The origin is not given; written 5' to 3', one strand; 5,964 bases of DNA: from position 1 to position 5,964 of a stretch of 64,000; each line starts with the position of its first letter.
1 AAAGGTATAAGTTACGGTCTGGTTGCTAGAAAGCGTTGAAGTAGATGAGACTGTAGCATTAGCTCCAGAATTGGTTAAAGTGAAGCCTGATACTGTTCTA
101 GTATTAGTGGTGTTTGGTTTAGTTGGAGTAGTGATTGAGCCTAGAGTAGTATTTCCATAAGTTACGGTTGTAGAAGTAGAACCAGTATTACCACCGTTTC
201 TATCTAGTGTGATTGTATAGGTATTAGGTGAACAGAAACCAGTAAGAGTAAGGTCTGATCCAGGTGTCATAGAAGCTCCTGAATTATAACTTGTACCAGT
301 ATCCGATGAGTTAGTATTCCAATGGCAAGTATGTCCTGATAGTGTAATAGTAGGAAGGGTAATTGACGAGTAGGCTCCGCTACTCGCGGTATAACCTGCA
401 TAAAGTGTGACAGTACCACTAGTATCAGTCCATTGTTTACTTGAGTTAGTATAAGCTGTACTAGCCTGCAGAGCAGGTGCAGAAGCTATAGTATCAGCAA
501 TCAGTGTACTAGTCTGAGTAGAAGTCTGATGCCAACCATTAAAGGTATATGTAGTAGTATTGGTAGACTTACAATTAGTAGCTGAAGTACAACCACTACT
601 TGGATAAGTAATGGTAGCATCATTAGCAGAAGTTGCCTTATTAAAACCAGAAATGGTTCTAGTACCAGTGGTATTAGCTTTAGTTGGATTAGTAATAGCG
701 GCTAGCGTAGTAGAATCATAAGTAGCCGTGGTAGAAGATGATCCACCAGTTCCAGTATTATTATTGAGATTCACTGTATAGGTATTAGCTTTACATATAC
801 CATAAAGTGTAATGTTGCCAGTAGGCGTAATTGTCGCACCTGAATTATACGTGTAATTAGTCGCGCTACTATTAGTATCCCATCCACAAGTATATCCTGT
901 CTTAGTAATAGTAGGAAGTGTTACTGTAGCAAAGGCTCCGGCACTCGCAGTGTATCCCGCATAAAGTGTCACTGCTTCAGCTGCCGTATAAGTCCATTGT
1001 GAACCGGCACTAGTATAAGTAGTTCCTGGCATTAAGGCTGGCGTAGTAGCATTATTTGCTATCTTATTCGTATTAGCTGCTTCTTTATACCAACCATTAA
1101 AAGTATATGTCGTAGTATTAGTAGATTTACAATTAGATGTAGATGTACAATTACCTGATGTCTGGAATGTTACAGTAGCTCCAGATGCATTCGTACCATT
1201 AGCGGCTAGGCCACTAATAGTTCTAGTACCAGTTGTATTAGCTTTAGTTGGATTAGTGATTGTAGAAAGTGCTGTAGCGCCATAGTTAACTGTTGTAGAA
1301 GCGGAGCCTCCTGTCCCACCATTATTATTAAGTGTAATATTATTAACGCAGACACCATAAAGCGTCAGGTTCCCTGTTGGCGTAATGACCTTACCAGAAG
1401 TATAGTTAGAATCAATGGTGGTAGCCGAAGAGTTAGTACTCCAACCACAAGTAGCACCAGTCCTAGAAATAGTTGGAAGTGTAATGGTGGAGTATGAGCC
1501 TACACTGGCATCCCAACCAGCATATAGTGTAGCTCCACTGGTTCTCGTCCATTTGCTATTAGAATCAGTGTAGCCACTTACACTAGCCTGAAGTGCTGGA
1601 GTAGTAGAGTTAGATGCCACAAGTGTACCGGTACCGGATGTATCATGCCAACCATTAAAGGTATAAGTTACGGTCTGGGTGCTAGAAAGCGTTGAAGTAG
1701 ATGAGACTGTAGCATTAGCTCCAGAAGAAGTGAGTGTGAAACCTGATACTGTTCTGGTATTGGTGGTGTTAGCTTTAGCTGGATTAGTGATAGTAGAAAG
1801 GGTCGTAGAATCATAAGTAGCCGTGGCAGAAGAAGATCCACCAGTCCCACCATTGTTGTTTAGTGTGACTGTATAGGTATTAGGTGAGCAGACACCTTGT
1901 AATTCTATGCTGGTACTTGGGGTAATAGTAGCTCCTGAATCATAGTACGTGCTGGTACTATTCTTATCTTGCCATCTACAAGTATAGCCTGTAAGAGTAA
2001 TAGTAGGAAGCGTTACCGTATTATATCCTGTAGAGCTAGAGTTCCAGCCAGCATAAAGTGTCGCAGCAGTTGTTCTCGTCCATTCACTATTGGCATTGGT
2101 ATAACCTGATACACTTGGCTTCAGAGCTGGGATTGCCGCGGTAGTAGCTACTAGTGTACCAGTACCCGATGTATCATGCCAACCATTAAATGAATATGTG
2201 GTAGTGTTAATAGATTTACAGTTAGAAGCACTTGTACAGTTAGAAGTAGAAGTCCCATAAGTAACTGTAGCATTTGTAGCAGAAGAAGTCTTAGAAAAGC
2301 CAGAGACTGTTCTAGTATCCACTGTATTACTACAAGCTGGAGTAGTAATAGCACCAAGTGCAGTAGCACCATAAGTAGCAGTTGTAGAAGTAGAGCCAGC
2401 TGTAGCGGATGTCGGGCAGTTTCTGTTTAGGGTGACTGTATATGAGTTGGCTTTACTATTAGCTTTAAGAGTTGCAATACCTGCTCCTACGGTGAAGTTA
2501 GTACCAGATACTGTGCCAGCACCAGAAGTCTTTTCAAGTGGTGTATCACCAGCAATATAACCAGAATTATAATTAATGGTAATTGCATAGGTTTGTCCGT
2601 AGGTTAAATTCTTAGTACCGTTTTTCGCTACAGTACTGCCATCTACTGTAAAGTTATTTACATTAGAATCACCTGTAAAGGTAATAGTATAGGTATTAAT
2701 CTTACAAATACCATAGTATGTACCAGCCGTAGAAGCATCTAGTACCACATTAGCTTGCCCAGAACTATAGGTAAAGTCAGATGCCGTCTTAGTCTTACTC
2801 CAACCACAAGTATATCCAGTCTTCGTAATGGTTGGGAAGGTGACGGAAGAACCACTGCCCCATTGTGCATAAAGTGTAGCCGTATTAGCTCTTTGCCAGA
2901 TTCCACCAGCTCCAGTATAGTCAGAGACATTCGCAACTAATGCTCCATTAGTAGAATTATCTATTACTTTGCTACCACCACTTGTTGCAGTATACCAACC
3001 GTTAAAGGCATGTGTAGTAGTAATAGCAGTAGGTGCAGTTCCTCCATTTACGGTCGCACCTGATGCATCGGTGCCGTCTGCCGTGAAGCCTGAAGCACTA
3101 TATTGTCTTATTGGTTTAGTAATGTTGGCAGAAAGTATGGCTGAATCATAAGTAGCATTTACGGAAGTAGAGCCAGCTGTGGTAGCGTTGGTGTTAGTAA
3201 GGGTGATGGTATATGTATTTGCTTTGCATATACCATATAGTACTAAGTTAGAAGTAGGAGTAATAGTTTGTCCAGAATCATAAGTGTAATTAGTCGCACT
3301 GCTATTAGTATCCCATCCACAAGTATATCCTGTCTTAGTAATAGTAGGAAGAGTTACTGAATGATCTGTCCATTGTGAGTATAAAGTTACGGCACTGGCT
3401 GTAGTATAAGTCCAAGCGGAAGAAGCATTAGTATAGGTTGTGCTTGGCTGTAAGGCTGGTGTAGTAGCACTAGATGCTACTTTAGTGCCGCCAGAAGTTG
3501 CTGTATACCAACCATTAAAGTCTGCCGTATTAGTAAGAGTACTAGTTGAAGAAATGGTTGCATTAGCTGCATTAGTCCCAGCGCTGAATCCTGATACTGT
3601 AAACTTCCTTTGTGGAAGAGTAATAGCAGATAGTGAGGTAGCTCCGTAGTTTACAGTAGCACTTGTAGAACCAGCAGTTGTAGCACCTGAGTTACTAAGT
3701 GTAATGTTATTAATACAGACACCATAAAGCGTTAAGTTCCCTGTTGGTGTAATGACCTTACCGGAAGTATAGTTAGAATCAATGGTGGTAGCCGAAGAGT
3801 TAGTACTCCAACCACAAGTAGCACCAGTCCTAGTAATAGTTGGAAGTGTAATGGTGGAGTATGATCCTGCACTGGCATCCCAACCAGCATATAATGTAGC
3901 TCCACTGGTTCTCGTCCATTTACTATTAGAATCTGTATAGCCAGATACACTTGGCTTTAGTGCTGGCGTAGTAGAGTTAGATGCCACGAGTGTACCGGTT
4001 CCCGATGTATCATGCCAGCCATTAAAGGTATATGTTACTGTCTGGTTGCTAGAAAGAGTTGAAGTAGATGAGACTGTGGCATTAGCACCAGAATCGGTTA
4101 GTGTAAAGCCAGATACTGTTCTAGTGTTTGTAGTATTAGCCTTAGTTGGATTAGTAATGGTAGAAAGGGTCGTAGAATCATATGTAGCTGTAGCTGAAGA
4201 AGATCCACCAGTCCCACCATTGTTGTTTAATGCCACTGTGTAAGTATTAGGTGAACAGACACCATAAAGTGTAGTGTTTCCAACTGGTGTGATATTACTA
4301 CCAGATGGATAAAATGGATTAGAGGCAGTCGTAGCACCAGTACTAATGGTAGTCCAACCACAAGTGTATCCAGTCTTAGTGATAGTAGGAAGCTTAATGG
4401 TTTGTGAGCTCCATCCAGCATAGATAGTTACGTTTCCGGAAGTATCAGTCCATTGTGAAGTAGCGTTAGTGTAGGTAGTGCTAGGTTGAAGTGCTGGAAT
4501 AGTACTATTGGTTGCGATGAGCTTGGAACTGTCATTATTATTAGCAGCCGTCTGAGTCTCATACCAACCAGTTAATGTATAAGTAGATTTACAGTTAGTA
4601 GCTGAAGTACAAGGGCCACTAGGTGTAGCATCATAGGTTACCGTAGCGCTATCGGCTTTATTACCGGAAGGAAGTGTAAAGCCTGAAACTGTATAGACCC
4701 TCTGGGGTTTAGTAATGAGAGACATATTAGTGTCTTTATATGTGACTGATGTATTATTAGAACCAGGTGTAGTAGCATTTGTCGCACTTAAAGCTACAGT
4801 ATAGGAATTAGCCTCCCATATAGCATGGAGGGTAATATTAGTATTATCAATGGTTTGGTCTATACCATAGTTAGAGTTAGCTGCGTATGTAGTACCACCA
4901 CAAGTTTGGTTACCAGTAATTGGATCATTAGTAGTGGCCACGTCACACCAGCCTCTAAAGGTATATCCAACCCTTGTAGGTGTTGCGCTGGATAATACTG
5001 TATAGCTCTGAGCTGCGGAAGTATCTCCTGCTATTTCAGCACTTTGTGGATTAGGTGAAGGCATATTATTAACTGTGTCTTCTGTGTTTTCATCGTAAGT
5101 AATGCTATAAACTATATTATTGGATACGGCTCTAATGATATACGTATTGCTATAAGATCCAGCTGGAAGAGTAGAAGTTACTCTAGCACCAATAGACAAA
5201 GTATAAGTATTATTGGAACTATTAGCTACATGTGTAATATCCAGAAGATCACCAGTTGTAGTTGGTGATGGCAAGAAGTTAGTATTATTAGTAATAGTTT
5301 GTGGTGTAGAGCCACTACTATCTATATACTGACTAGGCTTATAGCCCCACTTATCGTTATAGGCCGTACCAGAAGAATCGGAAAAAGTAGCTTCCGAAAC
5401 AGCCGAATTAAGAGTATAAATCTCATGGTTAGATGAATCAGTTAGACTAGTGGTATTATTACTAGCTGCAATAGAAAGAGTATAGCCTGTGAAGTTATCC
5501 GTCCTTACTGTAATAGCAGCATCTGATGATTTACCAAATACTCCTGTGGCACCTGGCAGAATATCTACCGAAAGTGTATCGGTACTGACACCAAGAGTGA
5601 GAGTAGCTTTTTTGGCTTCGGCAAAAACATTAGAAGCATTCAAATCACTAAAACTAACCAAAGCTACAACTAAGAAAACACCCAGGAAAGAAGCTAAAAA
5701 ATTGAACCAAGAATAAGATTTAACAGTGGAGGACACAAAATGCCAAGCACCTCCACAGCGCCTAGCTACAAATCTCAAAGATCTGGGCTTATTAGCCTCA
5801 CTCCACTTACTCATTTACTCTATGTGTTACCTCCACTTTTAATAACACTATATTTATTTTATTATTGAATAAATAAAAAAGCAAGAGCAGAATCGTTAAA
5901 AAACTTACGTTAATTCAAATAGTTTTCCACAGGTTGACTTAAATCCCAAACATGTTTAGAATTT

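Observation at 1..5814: Gene of at least 1938 codons for a mosaic Listeria-Bacteroides-repeat surface protein, invisible in the supplied ORF track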

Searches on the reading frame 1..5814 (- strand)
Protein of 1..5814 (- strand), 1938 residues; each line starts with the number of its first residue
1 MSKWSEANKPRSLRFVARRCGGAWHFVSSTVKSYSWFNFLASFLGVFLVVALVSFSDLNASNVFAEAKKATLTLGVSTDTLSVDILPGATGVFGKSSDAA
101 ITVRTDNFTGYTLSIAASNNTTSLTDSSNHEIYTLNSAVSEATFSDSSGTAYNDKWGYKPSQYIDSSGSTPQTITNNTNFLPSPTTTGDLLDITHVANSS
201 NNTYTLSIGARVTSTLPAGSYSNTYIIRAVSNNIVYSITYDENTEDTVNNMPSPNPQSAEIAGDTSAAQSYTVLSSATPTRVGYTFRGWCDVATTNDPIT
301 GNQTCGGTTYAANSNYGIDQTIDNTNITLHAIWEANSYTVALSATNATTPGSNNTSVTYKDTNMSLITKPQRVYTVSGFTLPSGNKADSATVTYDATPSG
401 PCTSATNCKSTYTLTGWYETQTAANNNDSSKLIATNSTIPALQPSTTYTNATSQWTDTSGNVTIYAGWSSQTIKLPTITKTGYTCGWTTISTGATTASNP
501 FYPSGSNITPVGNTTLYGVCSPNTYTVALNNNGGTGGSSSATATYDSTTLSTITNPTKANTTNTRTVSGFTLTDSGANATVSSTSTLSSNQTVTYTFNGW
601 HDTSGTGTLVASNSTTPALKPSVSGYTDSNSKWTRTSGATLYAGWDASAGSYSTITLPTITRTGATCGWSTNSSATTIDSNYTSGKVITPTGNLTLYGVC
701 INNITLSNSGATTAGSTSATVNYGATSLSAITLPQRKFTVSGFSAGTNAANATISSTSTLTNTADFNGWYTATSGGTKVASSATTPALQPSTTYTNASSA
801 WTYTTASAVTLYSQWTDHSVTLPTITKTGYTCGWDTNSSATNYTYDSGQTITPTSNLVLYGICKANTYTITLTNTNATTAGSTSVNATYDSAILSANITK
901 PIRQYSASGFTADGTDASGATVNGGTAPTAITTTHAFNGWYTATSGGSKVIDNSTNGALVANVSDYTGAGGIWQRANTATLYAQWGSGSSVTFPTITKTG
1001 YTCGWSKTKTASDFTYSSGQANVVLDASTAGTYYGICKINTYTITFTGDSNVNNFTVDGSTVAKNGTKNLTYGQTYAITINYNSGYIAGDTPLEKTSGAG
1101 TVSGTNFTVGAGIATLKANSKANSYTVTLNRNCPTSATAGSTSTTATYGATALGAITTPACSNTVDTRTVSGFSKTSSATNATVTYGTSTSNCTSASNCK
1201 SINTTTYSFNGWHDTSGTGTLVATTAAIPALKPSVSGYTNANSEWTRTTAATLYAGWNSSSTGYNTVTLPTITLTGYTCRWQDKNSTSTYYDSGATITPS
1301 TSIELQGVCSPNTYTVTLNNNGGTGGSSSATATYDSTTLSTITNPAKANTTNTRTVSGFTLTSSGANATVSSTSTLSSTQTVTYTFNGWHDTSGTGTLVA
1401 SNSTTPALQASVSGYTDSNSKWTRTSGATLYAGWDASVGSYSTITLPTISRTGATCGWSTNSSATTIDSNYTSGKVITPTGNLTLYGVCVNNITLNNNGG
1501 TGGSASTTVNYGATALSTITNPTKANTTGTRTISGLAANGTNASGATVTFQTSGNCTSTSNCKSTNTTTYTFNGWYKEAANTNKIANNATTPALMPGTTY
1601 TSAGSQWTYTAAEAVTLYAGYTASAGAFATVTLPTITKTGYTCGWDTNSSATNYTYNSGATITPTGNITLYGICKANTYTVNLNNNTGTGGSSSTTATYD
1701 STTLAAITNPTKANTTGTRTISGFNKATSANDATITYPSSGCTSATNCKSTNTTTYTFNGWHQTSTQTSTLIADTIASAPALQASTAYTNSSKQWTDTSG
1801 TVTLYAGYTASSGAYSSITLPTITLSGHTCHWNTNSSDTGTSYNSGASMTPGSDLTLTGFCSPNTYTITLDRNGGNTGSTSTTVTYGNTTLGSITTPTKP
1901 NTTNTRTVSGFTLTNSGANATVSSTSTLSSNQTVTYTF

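Call 4: search_protein_families(library=pfam, proteins=[window:1-5814:-], max_evalue=1)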
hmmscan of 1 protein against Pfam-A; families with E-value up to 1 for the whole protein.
window:1-5814:- (1938 aa): 2 families
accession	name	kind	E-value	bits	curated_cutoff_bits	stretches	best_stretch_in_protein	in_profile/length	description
PF09479.16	Flg_new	-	1.4e-16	60.8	27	9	236-304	1-53/65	Listeria-Bacteroides repeat domain (List_Bact_rpt)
PF06505.16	XylR_N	-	0.019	15.1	23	0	996-1043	50-97/101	Activator of aromatic catabolism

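Call 5: search_protein_families(library=ncbifam, proteins=[window:1-5814:-], max_evalue=1)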
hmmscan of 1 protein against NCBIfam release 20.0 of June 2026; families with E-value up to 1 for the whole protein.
window:1-5814:- (1938 aa): 1 family
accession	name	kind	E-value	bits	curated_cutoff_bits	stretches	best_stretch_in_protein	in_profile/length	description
TIGR04071.2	methanobac_OB3b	subfamily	0.026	14.2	24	0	654-668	8-22/29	methanobactin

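Call 11: find_related_loci(query=window:1-5814:-, collection=genome_contigs, flank=10000)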
Query window:1-5814:- (1938 aa) in genome_contigs; peptide patterns used: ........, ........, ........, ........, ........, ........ (x = any residue, [..] = any of these).
13 stretches matched a pattern; 3 encode a relative of the query (tblastn E <= 1e-3); 3 distinct loci.
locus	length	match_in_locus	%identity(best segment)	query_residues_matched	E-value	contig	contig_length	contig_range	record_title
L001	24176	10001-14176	50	15-1928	2e-153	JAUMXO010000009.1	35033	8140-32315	MAG: Candidatus Saccharibacteria bacterium isolate S16M_St_28 NODE_176_length_35033_cov_18.458660, whole genome shotgun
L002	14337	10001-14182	56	26-1938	3e-78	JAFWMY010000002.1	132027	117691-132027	Candidatus Saccharibacteria bacterium isolate RGIG5886 Sheep_Jejunum-4__c635, whole genome shotgun sequence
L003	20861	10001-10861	36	39-335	3e-35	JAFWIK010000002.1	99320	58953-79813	Candidatus Saccharibacteria bacterium isolate RGIG5768 Sheep_Ileum-4__c37454, whole genome shotgun sequence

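Call 35: search_protein_families(library=pfam, proteins=[L001:14159-14836:+, L003:10931-12091:+], max_evalue=1)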
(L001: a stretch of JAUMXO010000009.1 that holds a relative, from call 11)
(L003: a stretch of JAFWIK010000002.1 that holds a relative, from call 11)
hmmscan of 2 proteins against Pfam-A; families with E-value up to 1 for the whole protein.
L001:14159-14836:+ (226 aa): 1 family
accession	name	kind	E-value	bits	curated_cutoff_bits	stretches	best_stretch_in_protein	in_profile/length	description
PF09603.15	Fib_succ_major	-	4.5e-08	34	33.9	2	38-143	3-74/187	Fibrobacter succinogenes major domain (Fib_succ_major)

L003:10931-12091:+ (387 aa): 1 family
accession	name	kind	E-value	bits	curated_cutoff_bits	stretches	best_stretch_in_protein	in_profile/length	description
PF19789.6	DUF6273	-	0.0022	18.3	23.5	1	313-367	120-171/172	Domain of unknown function (DUF6273)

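Call 73: search_protein_families(library=pfam, proteins=[L003:1796-3172:+], max_evalue=0.01)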
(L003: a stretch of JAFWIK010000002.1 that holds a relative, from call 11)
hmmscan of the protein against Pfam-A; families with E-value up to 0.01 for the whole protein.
L003:1796-3172:+ (458 aa): 1 family
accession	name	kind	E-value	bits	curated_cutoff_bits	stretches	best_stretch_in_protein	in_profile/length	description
PF09603.15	Fib_succ_major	-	1.2e-05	26.1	33.9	1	286-373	7-74/187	Fibrobacter succinogenes major domain (Fib_succ_major)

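Call 84: search_protein_families(library=ncbifam, proteins=[L001:9977-14836:+], max_evalue=10)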
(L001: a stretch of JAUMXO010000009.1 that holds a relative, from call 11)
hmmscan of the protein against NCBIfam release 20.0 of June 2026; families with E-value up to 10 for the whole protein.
L001:9977-14836:+ (1620 aa): 3 families
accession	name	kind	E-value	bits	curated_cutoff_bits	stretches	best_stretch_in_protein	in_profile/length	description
TIGR02145.1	Fib_succ_major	domain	0.0014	19.3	41.65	1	1418-1537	2-70/176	FISUMP domain-containing protein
TIGR02543.1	List_Bact_rpt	repeat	0.0031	17.8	20.95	4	657-697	2-44/44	TIGR02543 family repeat protein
TIGR04071.2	methanobac_OB3b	subfamily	0.048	13.3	24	0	1002-1014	10-22/29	methanobactin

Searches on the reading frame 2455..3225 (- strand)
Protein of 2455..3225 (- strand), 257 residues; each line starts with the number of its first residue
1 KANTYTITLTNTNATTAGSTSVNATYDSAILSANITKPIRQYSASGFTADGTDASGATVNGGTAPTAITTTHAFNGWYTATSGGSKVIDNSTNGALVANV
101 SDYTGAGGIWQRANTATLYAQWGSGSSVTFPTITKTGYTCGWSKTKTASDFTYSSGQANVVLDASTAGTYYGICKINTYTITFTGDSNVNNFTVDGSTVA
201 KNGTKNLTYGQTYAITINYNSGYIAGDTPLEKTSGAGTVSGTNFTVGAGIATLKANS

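Call 47: predict_structure(alignment_id=A3)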
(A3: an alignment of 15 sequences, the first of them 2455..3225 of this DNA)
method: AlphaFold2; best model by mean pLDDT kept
length: 257 residues; sequences in the alignment: 15
mean_pLDDT: 83.2   pTM: 0.73
mean pLDDT of the five models: 83.2, 82.7, 82.0, 81.8, 81.6
residues with pLDDT >= 90: 150; 70-90: 64; 50-70: 14; < 50: 29
segments of 3 or more residues with pLDDT < 50: 226-229, 231-241, 248-257
pLDDT, mean of each block of 10 residues (from residue 1): 88 94 92 89 95 93 77 95 93 89 95 94 94 93 96 96 94 89 75 82 79 74 52 43 47 40
secondary structure, 60 per line:
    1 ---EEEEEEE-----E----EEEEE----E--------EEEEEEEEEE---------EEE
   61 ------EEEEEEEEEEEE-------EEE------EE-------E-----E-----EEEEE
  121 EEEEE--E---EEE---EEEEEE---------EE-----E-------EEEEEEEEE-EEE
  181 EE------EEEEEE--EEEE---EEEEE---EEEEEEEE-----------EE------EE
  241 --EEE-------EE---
elements in order: E4-10 E21-25 E39-48 E58-60 E67-78 E86-88 E116-125 E132-134 E138-143 E168-176 E178-182 E189-194 E197-200 E204-208 E212-219 E243-245

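Call 50: fold_search(model_id=the predicted structure, library=pdb)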
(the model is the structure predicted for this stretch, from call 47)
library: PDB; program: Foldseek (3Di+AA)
matches with E <= 10: 92; with E <= 0.001: 0
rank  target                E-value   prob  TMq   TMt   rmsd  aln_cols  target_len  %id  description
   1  7nms                  6.2e-02  1.00  0.21  0.15   9.7       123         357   15  InlB392_T332E: T332E variant of Listeria monocytogenes InlB (internalin B) residues 36-392 (released 2022-01-26)
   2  7pv9_A                1.1e-01  0.99  0.21  0.15   9.6       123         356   15  Listeria monocytogene InlB (internalin B) residues 36-392 (internalin domain and B-repeat) (released 2022-01-26)
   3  9qr5                  1.2e-01  0.96  0.19  0.14  10.1       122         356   16  InlB392_V333E: V333E variant of Listeria monocytogenes InlB (internalin B) residues 36-392 (released 2025-11-26)
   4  2y5p_C                1.2e-01  0.92  0.19  0.53   8.7       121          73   16  B-repeat of Listeria monocytogenes InlB (internalin B) (released 2011-02-23)
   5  7w6b                  1.5e-01  0.04  0.12  0.06  19.8       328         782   10  Crystal Structure of PitA from pilus islet-2 of Streptococcus oralis (released 2022-06-01)
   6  2y5p_D                1.6e-01  0.93  0.19  0.56  10.1       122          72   16  B-repeat of Listeria monocytogenes InlB (internalin B) (released 2011-02-23)
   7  2y5p_A                1.8e-01  0.97  0.20  0.61   7.8       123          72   15  B-repeat of Listeria monocytogenes InlB (internalin B) (released 2011-02-23)
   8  9qr4_A                1.8e-01  0.92  0.19  0.14  10.0       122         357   16  InlB392_T336Y: T336Y variant of Listeria monocytogenes InlB (internalin B) residues 36-392 (released 2025-12-03)
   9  7yl4_A                1.9e-01  0.08  0.16  0.11  25.2       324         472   13  Cell surface protein YwfG protein (apo form) (released 2023-06-07)
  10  6fwv_B                2.0e-01  0.09  0.19  0.11  15.8       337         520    9  The Bacillus anthracis TIE protein (released 2018-08-08)
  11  9qr4_C                2.2e-01  0.90  0.19  0.14  10.1       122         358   15  InlB392_T336Y: T336Y variant of Listeria monocytogenes InlB (internalin B) residues 36-392 (released 2025-12-03)
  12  7k1u                  2.6e-01  0.10  0.19  0.19  22.2       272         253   11  Crystal Structure of SrtB-anchored Collagen-binding Adhesin Fragment (residues 206-565) from Clostridioides difficile st (released 2021-10-20)
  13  10qf                  3.4e-01  0.51  0.20  0.11  13.3       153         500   19  Crystal Structure of Treponema denticola Sialidase (TDE_0471) (released 2026-02-25)
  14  7edd                  1.0e+00  0.07  0.22  0.06  21.2       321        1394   12  Crystal structure of a serine protease from Streptococcus pyogenes (released 2021-05-12)
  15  6bbt_A                1.3e+00  0.04  0.17  0.17  20.2       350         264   11  Structure of the major pilin protein (T-13) from Streptococcus pyogenes serotype GAS131465 (released 2018-10-24)
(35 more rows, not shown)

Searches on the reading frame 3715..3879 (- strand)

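Call 35: search_protein_families(library=pfam, proteins=[window:3715-3879:-], max_evalue=1)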
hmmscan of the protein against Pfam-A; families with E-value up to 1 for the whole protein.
window:3715-3879:- (55 aa): 1 family
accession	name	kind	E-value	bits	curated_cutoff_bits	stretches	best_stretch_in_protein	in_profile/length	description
PF09479.16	Flg_new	-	1.2e-05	25.8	27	1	8-52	20-63/65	Listeria-Bacteroides repeat domain (List_Bact_rpt)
